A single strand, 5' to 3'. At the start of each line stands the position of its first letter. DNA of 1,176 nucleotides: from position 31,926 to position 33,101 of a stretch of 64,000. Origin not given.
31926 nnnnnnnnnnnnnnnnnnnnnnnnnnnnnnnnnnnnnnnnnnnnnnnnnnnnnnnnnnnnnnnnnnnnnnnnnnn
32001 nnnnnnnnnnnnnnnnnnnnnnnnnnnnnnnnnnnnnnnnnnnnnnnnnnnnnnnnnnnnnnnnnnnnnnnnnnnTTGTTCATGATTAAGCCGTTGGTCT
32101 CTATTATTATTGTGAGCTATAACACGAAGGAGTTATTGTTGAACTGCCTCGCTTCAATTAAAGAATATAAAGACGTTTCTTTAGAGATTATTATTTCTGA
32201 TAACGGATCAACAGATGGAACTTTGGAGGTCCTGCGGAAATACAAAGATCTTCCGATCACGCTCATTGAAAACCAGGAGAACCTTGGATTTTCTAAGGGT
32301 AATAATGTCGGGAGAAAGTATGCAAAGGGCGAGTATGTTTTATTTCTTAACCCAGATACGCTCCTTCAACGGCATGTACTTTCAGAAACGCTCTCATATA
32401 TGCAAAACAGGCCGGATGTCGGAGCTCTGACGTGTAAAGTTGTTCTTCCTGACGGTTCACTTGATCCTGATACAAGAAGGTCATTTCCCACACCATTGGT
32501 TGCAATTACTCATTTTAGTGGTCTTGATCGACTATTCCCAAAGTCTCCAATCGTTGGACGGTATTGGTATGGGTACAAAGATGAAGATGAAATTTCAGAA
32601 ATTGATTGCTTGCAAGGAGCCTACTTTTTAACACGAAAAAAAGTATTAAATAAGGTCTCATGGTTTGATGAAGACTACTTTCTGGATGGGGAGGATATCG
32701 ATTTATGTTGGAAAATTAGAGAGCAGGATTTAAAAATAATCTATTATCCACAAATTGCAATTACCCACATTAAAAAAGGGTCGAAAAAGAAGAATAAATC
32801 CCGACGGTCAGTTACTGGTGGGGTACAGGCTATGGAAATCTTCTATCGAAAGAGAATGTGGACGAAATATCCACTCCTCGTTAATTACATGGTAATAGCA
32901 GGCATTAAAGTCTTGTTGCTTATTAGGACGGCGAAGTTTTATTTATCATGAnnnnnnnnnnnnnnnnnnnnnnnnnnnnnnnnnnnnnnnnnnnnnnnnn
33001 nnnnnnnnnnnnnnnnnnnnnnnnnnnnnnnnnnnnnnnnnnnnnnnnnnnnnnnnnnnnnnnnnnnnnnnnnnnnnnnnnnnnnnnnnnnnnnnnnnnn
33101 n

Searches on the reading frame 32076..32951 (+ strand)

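Call 8: search_protein_families(library=pfam, proteins=[window:32076-32951:+], max_evalue=0.001)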
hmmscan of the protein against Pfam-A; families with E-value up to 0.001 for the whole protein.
window:32076-32951:+ (291 aa): 5 families
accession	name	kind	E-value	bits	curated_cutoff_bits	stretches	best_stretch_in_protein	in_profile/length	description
PF00535.33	Glycos_transf_2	-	1.4e-26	93.8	23.3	1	9-140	1-132/168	Glycosyl transferase family 2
PF13641.12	Glyco_tranf_2_3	-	3.6e-20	73.4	27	1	8-235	3-215/230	Glycosyltransferase like family 2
PF10111.15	Glyco_tranf_2_2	-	5e-10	39.8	27.3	1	9-259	1-244/276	Glycosyltransferase like family 2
PF13632.12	Glyco_trans_2_3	-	3.3e-08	34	27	1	181-282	74-177/198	Glycosyl transferase family group 2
PF13704.12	Glyco_tranf_2_4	-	0.00018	22.4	27.5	1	36-99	20-86/98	Glycosyl transferase family 2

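Call 51: search_protein_families(library=ncbifam, proteins=[window:32076-32951:+], max_evalue=0.001)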
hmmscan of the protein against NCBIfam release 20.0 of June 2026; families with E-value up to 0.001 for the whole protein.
window:32076-32951:+ (291 aa): 21 families
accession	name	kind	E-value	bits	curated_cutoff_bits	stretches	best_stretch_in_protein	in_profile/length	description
TIGR03937.1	PgaC_IcaA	equivalog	1.2e-20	73.9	422.3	2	6-120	45-161/407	poly-beta-1,6-N-acetyl-D-glucosamine synthase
TIGR03965.1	mycofact_glyco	equivalog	1.6e-18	66.8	280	2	7-125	75-194/467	mycofactocin biosynthesis glycosyltransferase MftF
NF007482.0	PRK10073.1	equivalog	4e-18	65.5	423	1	5-122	5-122/334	glycosyltransferase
TIGR03111.1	glyc2_xrt_Gpos1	hypoth_equivalog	1.3e-17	63.8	363.95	1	6-273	49-310/439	TIGR03111 family XrtG-associated glycosyltransferase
TIGR04283.1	glyco_like_mftF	equivalog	1.2e-16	61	182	1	8-117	1-106/221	TIGR04283 family arsenosugar biosynthesis glycosyltransferase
NF047683.1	TeichurnBiosyTuaG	equivalog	2.3e-15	56.9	400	1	1-113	1-115/252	teichuronic acid biosynthesis protein TuaG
NF038302.1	EPS_HpsE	equivalog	5.8e-15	55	300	1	9-122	4-124/307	hormogonium polysaccharide biosynthesis glycosyltransferase HpsE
NF041875.1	EPS_EpsD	equivalog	8.1e-14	51.7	370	1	8-114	1-109/325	exopolysaccharide biosynthesis glycosyltransferase EpsD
TIGR01556.1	rhamnosyltran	subfamily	5.3e-13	48.8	200.55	1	23-233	9-202/281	rhamnosyltransferase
NF050050.1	ProtGlycPglI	equivalog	1.1e-12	48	500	1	6-107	2-106/306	GalNAc(5)-diNAcBac-PP-undecaprenol beta-1,3-glucosyltransferase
NF038299.1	EPS_HpsN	equivalog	1.7e-11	43.6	425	1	6-234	1-223/317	hormogonium polysaccharide biosynthesis glycosyltransferase HpsN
NF053739.1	GlytfEpsEBac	equivalog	8e-09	34.9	450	1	6-114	1-112/265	glycosyltransferase EpsE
TIGR04242.1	nodulat_NodC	equivalog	6.9e-08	31.8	550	1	5-121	47-167/395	chitooligosaccharide synthase NodC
TIGR04009.1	wcaE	equivalog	2.2e-07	30.4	369.2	1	7-101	2-99/248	colanic acid biosynthesis glycosyltransferase WcaE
NF041394.1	GtaseAglG_Halo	equivalog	1.2e-06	28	440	1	8-109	3-107/304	glucosyl-dolichyl phosphate glucuronosyltransferase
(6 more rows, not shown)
